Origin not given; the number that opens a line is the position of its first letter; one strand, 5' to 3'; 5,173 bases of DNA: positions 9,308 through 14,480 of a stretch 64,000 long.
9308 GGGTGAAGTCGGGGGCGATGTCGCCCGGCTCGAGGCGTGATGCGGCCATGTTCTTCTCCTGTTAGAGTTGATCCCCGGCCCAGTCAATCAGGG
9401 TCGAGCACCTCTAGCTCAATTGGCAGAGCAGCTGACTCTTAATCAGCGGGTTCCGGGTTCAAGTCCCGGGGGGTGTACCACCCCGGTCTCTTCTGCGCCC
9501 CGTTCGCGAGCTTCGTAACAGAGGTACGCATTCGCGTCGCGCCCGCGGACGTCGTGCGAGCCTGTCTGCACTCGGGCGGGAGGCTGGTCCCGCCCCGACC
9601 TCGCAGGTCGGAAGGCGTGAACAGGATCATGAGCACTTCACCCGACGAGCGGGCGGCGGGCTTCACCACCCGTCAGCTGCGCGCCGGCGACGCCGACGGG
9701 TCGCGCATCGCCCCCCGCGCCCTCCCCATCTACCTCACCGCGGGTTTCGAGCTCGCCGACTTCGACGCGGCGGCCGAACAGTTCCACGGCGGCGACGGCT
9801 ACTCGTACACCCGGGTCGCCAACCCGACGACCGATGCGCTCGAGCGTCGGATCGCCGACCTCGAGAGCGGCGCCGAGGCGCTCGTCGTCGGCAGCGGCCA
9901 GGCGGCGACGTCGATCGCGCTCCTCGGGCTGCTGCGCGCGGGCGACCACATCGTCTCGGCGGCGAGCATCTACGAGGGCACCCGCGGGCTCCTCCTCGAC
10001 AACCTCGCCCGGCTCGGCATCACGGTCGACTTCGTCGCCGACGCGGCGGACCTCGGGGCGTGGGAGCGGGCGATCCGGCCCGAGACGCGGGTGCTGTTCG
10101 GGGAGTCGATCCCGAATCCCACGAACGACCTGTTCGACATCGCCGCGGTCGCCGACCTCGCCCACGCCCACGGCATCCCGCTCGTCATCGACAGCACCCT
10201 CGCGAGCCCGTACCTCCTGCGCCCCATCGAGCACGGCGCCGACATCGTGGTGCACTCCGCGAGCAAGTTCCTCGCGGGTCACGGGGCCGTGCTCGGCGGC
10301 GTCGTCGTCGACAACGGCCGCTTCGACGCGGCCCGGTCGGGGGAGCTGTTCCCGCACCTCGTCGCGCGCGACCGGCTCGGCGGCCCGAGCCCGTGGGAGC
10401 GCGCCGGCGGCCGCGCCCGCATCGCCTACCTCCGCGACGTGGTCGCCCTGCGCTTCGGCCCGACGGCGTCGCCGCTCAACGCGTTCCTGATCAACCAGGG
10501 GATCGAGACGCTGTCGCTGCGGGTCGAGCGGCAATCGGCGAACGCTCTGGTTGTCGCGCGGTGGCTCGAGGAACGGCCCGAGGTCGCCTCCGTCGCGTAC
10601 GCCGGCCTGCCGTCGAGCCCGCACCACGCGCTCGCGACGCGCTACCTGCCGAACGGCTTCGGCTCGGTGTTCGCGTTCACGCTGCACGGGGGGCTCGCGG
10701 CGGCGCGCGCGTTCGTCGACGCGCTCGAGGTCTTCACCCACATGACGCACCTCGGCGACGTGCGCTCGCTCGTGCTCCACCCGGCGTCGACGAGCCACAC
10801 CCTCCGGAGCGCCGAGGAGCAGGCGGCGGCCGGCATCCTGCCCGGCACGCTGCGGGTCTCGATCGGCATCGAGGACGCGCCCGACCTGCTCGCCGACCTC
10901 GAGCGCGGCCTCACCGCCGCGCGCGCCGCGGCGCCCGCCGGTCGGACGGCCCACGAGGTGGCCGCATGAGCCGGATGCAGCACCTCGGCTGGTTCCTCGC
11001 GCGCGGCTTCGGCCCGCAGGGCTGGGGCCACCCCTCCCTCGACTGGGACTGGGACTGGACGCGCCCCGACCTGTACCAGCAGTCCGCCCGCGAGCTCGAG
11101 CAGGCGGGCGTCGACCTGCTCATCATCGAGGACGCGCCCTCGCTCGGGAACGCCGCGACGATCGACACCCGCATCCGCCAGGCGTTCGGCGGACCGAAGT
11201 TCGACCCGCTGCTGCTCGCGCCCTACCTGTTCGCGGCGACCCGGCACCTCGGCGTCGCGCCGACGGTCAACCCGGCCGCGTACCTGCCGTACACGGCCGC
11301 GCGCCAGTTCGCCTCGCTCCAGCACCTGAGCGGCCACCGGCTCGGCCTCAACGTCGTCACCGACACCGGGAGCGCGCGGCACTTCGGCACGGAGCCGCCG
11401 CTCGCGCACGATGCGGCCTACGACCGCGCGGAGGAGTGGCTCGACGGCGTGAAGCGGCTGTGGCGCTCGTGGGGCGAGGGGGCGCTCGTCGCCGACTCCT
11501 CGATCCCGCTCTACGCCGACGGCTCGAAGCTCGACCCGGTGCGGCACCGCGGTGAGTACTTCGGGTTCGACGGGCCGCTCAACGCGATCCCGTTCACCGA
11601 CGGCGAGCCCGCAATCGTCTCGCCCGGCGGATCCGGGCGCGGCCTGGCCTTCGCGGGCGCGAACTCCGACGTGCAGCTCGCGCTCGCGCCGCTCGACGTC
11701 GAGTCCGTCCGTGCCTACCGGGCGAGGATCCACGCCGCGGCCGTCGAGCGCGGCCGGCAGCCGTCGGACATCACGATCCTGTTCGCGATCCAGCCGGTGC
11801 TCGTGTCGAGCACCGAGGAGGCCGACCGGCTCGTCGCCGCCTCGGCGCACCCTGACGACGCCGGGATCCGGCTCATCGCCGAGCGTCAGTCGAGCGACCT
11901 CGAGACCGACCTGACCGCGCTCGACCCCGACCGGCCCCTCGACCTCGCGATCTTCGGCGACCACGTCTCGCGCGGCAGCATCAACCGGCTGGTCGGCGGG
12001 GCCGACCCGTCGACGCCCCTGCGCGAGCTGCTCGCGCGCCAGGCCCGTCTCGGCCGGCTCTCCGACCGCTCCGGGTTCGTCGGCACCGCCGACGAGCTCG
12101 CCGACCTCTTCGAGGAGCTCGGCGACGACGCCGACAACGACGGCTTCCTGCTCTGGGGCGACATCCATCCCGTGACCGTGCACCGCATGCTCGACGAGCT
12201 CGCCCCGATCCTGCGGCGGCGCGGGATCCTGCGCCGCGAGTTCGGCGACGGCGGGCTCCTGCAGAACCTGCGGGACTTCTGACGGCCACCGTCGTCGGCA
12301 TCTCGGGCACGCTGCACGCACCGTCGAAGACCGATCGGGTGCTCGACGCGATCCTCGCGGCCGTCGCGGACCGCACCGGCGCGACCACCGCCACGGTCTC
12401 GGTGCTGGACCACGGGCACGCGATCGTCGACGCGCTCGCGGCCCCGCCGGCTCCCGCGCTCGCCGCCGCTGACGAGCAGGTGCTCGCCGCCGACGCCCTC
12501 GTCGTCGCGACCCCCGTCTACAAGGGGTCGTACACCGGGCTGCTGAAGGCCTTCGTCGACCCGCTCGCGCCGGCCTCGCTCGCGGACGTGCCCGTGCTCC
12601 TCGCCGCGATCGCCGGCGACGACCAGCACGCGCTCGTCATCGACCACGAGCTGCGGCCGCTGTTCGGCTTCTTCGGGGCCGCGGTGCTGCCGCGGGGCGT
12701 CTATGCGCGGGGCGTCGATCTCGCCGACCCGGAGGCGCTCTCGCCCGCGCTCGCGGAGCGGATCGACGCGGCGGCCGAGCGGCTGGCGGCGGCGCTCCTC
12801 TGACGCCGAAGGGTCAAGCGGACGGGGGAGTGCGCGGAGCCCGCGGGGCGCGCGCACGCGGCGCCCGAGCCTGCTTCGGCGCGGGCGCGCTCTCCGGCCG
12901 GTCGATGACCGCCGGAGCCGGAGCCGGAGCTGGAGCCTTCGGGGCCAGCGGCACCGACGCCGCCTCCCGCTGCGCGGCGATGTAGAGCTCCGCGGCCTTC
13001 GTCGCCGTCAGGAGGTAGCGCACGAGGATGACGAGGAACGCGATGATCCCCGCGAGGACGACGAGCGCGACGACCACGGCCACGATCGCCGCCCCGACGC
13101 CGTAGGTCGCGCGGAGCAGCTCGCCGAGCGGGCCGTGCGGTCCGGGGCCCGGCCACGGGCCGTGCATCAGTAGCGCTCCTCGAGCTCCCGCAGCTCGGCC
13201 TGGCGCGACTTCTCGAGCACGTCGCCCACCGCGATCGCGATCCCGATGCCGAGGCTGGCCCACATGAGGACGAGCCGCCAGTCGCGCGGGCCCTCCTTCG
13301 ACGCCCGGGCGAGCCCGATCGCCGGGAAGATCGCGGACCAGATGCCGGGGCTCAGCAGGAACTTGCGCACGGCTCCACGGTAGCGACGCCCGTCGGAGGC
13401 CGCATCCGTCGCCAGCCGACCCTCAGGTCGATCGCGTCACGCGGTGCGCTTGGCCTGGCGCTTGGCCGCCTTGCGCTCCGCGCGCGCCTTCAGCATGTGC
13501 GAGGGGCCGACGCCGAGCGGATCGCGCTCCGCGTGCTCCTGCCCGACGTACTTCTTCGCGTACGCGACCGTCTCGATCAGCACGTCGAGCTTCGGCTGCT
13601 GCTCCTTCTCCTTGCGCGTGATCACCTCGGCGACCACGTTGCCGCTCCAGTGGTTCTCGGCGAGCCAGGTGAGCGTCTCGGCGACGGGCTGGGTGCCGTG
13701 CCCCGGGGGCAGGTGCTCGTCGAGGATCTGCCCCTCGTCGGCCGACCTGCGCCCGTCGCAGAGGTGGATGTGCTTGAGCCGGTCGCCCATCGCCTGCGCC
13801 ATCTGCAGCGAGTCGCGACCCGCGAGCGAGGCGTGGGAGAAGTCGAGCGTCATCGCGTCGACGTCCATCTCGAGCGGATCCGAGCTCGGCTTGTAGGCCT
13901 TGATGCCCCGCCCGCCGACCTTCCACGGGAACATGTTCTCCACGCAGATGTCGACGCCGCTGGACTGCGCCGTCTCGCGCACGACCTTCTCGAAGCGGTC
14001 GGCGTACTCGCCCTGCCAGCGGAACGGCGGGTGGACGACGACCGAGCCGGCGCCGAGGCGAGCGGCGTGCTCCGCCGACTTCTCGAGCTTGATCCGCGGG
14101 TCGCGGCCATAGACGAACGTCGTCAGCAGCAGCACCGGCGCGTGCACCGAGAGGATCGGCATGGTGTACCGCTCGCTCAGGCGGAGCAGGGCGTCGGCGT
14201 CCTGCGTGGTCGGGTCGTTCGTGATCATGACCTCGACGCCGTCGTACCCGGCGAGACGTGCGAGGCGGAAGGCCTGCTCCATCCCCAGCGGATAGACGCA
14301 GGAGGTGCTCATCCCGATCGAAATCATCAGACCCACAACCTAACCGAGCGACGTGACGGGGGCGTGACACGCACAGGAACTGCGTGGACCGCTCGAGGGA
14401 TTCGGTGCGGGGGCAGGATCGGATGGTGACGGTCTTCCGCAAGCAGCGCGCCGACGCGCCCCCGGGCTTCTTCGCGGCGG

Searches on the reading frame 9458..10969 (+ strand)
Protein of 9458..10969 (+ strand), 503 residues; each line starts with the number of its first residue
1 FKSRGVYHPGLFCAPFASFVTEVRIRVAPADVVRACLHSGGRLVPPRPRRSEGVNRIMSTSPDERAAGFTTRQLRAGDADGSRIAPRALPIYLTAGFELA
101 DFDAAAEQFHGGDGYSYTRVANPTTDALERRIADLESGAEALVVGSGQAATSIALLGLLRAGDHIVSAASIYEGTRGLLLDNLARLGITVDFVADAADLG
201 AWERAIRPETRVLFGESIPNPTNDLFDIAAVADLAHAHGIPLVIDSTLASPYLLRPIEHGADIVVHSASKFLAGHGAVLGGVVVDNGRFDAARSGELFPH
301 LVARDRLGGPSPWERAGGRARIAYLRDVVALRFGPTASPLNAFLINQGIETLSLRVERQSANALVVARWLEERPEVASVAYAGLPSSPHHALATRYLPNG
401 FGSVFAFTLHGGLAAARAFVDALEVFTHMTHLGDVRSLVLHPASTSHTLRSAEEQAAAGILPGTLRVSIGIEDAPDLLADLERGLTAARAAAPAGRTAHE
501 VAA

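Call 42: search_protein_families(library=pfam, proteins=[window:9458-10969:+], max_evalue=0.0001)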
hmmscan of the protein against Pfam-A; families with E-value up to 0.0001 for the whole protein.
window:9458-10969:+ (503 aa): 2 families
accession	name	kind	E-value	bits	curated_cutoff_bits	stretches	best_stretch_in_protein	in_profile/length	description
PF01053.26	Cys_Met_Meta_PP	-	9.8e-116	386.9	27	1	71-485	2-380/381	Cys/Met metabolism PLP-dependent enzyme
PF00155.27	Aminotran_1_2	-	1.3e-07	31.6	19.7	1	106-284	23-233/361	Aminotransferase class I and II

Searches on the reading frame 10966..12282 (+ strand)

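Call 43: search_protein_families(library=pfam, proteins=[window:10966-12282:+], max_evalue=0.0001)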
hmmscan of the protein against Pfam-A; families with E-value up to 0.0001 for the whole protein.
window:10966-12282:+ (438 aa): 1 family
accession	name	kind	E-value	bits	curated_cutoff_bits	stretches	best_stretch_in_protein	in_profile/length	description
PF00296.26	Bac_luciferase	-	9.6e-31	107.7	27.9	1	38-385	26-307/314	Luciferase-like monooxygenase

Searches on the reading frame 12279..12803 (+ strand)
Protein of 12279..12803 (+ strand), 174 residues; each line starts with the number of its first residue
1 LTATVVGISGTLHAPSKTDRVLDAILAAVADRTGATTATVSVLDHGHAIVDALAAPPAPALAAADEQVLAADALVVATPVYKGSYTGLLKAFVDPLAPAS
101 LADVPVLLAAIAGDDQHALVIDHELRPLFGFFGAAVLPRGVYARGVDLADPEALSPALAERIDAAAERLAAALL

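Call 43: search_protein_families(library=pfam, proteins=[window:12279-12803:+], max_evalue=0.0001)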
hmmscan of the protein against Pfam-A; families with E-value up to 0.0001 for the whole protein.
window:12279-12803:+ (174 aa): 2 families
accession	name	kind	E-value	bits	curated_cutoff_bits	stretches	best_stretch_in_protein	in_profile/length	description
PF03358.20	FMN_red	-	4.1e-27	95.1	24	1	4-144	2-147/152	NADPH-dependent FMN reductase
PF02525.22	Flavodoxin_2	-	1.8e-08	34.8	27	1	15-115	14-137/198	Flavodoxin-like fold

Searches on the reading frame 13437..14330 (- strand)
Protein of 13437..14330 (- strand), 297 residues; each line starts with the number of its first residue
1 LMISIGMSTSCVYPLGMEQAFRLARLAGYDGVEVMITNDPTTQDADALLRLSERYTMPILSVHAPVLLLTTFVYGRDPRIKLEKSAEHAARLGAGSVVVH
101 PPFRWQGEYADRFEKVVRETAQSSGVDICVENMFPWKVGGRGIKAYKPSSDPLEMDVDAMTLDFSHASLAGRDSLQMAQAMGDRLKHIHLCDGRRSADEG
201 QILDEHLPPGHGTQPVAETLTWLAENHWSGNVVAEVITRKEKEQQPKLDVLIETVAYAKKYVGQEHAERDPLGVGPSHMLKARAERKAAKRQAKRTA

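Call 43: search_protein_families(library=pfam, proteins=[window:13437-14330:-], max_evalue=0.0001)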
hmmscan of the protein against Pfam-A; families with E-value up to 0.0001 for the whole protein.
window:13437-14330:- (297 aa): 1 family
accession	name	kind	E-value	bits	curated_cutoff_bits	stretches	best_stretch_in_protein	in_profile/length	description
PF01261.30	AP_endonuc_2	-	6e-24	85.5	31.1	1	21-246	1-234/249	Xylose isomerase-like TIM barrel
